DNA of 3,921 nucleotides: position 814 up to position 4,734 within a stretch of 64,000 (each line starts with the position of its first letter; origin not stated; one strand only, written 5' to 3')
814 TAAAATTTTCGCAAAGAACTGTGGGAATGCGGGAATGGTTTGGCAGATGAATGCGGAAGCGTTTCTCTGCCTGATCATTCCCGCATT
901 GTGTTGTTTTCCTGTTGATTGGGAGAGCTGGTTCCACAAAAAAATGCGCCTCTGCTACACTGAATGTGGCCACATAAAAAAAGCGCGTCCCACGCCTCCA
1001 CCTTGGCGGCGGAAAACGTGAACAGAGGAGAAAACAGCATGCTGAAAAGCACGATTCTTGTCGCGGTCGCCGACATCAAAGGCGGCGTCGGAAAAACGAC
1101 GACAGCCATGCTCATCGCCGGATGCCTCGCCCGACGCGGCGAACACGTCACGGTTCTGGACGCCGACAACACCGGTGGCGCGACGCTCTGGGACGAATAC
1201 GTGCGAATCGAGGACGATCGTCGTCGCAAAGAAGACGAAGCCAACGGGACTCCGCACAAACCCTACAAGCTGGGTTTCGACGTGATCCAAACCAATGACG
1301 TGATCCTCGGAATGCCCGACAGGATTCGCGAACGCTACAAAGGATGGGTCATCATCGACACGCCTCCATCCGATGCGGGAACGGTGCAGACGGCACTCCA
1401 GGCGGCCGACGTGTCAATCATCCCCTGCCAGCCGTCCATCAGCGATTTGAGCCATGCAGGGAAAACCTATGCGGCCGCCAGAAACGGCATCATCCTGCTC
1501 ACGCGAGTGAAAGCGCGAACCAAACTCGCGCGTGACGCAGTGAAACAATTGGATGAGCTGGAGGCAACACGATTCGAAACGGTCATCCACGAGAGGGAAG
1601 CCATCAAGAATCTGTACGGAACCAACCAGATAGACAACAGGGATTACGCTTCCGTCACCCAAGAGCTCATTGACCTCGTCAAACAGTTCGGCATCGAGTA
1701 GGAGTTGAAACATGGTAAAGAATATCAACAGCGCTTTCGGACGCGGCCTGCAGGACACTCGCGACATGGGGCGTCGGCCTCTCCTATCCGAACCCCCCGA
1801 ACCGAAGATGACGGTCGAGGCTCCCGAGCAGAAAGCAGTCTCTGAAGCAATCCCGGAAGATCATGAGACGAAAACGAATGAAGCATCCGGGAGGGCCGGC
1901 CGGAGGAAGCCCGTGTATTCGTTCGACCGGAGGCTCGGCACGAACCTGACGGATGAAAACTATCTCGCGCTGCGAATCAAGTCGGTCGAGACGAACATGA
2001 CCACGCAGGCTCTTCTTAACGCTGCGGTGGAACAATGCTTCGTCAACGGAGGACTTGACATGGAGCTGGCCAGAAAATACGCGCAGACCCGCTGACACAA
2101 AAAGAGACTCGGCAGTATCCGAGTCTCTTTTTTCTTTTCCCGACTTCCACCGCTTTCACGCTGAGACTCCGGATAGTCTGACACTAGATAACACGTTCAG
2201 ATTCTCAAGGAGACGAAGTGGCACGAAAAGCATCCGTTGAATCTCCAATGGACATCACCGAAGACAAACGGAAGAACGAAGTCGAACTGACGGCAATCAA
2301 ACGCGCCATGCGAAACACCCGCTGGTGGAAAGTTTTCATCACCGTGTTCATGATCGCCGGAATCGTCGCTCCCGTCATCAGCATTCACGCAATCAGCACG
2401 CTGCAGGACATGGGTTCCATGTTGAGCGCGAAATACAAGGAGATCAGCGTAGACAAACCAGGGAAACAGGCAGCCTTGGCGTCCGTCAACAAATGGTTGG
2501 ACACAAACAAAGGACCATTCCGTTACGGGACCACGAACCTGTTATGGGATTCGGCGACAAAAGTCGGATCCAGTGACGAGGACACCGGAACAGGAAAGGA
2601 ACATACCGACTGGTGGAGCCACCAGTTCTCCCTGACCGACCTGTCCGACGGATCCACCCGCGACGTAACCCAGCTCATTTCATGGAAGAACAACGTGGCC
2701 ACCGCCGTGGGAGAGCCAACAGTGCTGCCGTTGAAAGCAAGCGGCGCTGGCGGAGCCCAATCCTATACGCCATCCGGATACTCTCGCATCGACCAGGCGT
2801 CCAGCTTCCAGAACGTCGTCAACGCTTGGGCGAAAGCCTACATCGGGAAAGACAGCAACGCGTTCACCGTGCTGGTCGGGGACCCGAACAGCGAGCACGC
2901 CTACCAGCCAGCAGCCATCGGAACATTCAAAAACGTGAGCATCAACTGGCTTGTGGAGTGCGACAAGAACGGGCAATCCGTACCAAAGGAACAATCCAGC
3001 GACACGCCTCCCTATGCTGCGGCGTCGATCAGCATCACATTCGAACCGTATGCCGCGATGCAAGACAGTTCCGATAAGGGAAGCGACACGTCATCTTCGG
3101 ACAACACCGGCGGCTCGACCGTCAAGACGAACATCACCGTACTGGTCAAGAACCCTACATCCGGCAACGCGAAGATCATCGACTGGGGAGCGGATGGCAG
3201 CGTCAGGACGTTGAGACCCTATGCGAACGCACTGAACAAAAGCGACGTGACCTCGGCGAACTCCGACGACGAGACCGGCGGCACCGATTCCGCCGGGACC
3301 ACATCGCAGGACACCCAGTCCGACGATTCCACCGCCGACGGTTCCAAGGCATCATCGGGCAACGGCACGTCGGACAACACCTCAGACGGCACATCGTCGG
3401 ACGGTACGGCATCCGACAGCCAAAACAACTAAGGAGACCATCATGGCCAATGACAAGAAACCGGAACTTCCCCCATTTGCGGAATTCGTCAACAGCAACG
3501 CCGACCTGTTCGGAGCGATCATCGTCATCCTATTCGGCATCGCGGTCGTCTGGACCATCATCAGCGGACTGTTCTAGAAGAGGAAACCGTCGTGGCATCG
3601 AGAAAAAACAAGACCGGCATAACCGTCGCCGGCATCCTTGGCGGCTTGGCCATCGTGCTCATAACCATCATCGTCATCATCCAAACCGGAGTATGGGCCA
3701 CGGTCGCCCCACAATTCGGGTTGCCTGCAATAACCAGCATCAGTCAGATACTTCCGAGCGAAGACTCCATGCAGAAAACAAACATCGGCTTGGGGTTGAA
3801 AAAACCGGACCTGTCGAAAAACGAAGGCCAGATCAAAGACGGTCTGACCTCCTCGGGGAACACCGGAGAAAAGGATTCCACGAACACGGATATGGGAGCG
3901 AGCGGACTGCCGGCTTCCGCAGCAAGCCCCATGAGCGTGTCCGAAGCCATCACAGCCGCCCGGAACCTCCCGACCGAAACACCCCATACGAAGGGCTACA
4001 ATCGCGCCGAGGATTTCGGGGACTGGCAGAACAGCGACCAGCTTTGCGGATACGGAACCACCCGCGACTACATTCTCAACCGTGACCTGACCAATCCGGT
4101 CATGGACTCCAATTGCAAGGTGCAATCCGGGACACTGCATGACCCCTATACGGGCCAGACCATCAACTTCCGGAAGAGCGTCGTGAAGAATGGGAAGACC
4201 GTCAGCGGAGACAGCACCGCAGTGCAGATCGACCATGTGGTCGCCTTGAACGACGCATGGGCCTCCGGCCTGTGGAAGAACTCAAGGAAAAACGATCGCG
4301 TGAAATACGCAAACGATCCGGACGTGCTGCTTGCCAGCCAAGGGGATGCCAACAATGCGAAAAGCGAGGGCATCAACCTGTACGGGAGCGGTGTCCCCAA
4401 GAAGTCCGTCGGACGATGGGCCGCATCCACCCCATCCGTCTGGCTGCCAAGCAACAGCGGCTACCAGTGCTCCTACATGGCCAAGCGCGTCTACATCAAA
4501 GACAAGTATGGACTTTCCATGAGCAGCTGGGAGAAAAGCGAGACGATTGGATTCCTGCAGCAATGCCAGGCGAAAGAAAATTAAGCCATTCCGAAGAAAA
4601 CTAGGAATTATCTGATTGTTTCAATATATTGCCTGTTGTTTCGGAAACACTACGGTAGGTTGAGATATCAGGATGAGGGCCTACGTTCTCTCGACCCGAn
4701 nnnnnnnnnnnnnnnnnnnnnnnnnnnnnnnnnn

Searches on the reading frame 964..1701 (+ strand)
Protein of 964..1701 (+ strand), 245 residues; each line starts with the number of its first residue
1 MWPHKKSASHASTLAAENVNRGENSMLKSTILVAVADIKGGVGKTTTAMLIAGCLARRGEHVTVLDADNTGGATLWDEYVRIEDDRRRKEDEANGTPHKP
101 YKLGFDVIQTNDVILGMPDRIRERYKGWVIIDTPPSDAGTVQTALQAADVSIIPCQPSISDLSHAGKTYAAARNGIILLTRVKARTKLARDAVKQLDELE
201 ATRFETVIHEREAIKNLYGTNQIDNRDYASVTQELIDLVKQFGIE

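Call 17: search_protein_families(library=pfam, proteins=[window:964-1701:+], max_evalue=0.001)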
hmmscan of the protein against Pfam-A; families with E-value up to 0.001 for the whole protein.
window:964-1701:+ (245 aa): 6 families
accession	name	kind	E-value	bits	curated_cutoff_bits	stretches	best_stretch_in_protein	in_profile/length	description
PF13614.12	AAA_31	-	1.7e-16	61.1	27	2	33-75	4-46/177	AAA domain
PF01656.29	CbiA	-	3e-14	53.5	25.4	1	33-220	1-121/125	CobQ/CobB/MinD/ParA nucleotide binding domain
PF09140.17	MipZ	-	4e-10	39.9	20.7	1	33-172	3-146/262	ATPase MipZ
PF10609.15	ParA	-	5.3e-09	36.3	27.1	1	32-73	5-46/246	NUBPL iron-transfer P-loop NTPase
PF06564.18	CBP_BcsQ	-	4.4e-08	33.4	21.3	1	110-215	101-204/234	Cellulose biosynthesis protein BcsQ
PF07015.17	VirC1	-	2.1e-07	31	24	1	32-81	3-52/231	VirC1 protein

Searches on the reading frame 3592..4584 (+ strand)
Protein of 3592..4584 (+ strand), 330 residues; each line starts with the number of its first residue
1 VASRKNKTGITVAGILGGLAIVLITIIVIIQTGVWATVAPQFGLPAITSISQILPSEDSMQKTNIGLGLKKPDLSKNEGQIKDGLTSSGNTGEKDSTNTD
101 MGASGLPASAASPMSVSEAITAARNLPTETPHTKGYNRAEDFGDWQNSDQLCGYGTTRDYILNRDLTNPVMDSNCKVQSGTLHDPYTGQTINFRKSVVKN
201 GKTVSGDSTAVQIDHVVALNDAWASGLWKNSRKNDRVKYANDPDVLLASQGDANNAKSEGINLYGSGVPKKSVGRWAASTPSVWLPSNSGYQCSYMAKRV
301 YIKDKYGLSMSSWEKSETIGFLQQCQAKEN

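Call 17: search_protein_families(library=pfam, proteins=[window:3592-4584:+], max_evalue=0.001)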
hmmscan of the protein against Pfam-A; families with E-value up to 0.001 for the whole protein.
window:3592-4584:+ (330 aa): 1 family
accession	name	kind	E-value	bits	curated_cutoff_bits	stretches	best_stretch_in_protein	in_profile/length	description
PF07510.16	GmrSD_C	-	3.6e-05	24.1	23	1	177-308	27-125/138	GmrSD restriction endonucleases, C-terminal domain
